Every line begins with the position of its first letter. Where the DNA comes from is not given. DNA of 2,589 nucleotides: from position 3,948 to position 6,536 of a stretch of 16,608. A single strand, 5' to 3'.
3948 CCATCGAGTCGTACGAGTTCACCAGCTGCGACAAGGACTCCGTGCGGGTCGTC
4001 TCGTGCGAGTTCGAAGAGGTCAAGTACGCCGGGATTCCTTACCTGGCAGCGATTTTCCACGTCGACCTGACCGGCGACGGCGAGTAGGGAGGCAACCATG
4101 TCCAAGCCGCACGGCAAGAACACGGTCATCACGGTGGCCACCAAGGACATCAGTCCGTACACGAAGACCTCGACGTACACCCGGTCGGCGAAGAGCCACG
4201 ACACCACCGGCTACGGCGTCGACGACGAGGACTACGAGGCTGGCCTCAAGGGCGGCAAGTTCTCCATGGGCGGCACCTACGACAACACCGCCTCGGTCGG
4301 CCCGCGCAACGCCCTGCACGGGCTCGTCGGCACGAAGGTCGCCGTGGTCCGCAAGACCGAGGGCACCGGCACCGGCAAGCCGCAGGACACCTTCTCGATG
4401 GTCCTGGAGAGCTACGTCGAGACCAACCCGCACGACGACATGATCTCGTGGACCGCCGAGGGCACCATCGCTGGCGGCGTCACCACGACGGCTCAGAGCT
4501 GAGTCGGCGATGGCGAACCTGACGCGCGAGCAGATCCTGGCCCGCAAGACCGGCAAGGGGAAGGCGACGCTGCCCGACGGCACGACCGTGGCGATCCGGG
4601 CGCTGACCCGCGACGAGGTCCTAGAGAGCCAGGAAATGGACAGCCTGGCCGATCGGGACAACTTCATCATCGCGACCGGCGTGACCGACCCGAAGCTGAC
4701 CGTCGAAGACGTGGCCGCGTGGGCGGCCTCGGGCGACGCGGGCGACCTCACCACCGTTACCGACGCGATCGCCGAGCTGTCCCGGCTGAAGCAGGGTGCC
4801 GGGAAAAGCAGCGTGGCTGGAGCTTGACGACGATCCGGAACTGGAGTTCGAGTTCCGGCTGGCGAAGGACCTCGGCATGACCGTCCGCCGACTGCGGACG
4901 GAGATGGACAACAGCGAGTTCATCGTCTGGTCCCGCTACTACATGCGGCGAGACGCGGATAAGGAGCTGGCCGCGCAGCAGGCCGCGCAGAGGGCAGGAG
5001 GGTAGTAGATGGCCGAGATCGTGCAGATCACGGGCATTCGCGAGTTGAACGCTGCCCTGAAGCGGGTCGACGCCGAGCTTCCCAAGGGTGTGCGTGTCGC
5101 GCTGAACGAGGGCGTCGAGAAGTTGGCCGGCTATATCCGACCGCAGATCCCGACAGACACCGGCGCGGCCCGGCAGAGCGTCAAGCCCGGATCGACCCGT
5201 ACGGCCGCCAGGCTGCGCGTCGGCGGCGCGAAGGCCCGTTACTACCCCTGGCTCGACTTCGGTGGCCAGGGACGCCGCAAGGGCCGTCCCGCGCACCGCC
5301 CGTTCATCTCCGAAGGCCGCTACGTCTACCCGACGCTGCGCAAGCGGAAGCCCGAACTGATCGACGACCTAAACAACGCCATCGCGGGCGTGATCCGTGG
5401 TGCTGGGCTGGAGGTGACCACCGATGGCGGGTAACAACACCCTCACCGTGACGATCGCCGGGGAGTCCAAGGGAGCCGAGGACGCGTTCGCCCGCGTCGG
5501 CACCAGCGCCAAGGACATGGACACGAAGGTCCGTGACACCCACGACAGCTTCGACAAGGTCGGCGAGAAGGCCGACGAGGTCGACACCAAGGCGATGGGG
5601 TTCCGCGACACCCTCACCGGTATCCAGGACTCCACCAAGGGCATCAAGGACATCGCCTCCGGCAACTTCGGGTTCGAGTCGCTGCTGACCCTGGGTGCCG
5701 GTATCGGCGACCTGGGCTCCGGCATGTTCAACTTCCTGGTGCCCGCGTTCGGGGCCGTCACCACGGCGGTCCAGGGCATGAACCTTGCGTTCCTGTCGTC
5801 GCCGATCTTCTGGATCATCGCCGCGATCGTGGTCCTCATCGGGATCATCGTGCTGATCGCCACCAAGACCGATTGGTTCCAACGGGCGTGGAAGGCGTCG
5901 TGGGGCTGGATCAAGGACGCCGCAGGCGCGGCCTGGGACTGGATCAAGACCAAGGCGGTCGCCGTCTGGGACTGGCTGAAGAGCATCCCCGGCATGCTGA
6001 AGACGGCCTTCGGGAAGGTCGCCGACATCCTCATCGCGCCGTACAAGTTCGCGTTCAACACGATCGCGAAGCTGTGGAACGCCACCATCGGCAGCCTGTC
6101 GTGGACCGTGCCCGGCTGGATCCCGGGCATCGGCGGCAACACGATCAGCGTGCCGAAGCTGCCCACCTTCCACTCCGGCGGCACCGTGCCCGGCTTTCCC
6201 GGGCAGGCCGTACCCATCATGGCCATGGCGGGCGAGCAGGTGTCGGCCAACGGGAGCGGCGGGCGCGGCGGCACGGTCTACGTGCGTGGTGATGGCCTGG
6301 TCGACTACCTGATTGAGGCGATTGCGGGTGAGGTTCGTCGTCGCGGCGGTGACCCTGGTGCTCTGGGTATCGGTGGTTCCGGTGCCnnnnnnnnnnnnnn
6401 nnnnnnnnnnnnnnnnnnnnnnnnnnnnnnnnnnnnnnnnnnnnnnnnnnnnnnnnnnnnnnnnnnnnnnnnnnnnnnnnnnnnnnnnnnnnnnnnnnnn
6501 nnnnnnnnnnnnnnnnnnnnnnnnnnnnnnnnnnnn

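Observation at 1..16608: Complete 16.5 kb circular mini-siphovirus-like element with integrase but no recognisable endolysin, repressor or replication enzymes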

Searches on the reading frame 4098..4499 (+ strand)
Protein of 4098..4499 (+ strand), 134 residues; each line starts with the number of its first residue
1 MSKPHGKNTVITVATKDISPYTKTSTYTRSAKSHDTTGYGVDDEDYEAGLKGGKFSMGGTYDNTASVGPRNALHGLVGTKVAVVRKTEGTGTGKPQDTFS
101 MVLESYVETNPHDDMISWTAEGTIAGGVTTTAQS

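Call 7: search_protein_families(library=pfam, max_evalue=0.01, proteins=[window:4098-4499:+])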
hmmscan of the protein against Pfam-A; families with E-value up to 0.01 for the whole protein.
window:4098-4499:+ (134 aa): 0 families

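Call 10: search_protein_families(library=phrogs, max_evalue=0.01, proteins=[window:4098-4499:+])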
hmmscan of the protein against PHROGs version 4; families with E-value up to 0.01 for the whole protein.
window:4098-4499:+ (134 aa): 3 families
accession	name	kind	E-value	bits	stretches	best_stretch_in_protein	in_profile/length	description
phrog_9522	-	tail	3.7e-12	47.1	1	2-130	3-131/241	major tail protein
phrog_10528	-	tail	7.8e-08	33.4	1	5-130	6-139/142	major tail protein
phrog_1407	-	tail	0.0014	19.2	1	5-132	27-165/258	major tail protein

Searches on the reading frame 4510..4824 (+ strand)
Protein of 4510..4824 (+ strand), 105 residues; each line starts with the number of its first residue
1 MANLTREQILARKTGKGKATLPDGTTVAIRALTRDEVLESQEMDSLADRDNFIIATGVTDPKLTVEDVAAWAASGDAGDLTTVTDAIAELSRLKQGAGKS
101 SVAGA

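Call 7: search_protein_families(library=pfam, max_evalue=0.01, proteins=[window:4510-4824:+])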
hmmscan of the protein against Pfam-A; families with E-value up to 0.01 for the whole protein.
window:4510-4824:+ (105 aa): 0 families

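Call 10: search_protein_families(library=phrogs, max_evalue=0.01, proteins=[window:4510-4824:+])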
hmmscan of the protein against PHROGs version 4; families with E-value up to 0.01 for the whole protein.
window:4510-4824:+ (105 aa): 1 family
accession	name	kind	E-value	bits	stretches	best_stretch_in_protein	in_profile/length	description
phrog_344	-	tail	0.00012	23.2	1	1-45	8-53/137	tail assembly chaperone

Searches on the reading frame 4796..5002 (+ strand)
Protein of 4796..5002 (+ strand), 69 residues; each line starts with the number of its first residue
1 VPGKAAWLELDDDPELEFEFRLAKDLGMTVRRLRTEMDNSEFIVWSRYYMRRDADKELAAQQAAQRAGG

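Call 7: search_protein_families(library=pfam, max_evalue=0.01, proteins=[window:4796-5002:+])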
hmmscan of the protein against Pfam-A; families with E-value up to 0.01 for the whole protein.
window:4796-5002:+ (69 aa): 0 families

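Call 10: search_protein_families(library=phrogs, max_evalue=0.01, proteins=[window:4796-5002:+])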
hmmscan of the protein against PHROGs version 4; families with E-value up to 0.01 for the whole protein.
window:4796-5002:+ (69 aa): 3 families
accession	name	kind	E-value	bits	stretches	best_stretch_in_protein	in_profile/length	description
phrog_337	-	tail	3.1e-07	31.7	1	14-50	2-38/118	tail protein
phrog_14766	-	tail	1.1e-05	26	1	9-51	122-164/224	tail protein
phrog_26456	-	unknown function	0.004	18.7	1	21-57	5-40/79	-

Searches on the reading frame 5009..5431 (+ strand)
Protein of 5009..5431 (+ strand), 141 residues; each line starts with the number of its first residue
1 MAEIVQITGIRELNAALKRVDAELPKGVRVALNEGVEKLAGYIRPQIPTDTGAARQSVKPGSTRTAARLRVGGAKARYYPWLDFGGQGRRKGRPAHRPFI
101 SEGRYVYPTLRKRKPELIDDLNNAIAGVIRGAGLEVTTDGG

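Call 7: search_protein_families(library=pfam, max_evalue=0.01, proteins=[window:5009-5431:+])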
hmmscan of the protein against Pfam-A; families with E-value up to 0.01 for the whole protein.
window:5009-5431:+ (141 aa): 0 families

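Call 10: search_protein_families(library=phrogs, max_evalue=0.01, proteins=[window:5009-5431:+])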
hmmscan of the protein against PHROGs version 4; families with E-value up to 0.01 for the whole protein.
window:5009-5431:+ (141 aa): 1 family
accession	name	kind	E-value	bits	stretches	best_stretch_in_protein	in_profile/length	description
phrog_5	-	connector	2.6e-14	54.6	1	5-133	93-217/239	tail completion or Neck1 protein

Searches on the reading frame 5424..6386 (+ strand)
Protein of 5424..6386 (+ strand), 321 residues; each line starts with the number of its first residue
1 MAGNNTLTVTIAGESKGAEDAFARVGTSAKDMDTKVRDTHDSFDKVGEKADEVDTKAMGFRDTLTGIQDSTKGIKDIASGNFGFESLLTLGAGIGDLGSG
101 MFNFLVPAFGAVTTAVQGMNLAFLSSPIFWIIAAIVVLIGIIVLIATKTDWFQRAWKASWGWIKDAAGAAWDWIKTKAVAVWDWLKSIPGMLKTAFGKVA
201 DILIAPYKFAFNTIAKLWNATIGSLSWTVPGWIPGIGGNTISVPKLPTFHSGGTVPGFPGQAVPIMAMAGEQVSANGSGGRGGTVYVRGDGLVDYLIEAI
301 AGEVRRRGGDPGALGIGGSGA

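Call 8: search_protein_families(library=pfam, max_evalue=0.01, proteins=[window:5424-6386:+])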
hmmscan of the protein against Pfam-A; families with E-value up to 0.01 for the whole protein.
window:5424-6386:+ (321 aa): 0 families

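Call 10: search_protein_families(library=phrogs, max_evalue=0.01, proteins=[window:5424-6386:+])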
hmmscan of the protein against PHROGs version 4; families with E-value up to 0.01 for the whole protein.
window:5424-6386:+ (321 aa): 15 families
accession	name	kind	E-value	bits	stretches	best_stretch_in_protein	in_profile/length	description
phrog_4197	-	tail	1.5e-14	53.7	1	75-184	812-899/1783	tail length tape measure protein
phrog_971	-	lysis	9.9e-13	48.6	1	106-222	498-619/1338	endolysin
phrog_1272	-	tail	1.7e-12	47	1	60-221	593-743/1606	tail length tape measure protein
phrog_8462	-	tail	2.8e-11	43.9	1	85-231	260-400/672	tail length tape measure protein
phrog_991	-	tail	1.1e-06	27.5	1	90-236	620-774/1966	tail length tape measure protein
phrog_28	-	tail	7.1e-06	25.8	1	87-259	612-737/1228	tail length tape measure protein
phrog_58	-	tail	2.6e-05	23.7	1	18-241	525-794/1544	tail length tape measure protein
phrog_3981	-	tail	7.8e-05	23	1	92-270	293-507/584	tail length tape measure protein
phrog_2276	-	tail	0.00014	21.7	1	93-233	328-472/673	tail length tape measure protein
phrog_1068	-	tail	0.00016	21.6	1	111-220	385-458/706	tail length tape measure protein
phrog_5448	-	tail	0.00051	18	1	152-226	1873-1948/3103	tail length tape measure protein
phrog_8125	-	tail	0.00065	19.8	1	101-224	309-439/578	tail length tape measure protein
phrog_32669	-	unknown function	0.0016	17.4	1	20-188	612-778/1054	-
phrog_167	-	tail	0.0031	16.2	0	155-284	1114-1249/1555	tail length tape measure protein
phrog_3336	-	tail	0.0046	16.6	1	92-222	300-462/1051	tail length tape measure protein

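Call 65: search_protein_families(library=ncbifam, max_evalue=0.1, proteins=[window:5424-6386:+])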
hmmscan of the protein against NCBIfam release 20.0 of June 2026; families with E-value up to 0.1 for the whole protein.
window:5424-6386:+ (321 aa): 0 families

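Call 66: search_protein_families(library=pfam, max_evalue=5, proteins=[window:5424-6386:+])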
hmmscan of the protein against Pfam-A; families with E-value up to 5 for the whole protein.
window:5424-6386:+ (321 aa): 1 family
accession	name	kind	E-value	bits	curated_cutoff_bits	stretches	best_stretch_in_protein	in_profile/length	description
PF10779.14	XhlA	-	0.18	12.4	34.7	1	31-72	8-49/67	Haemolysin XhlA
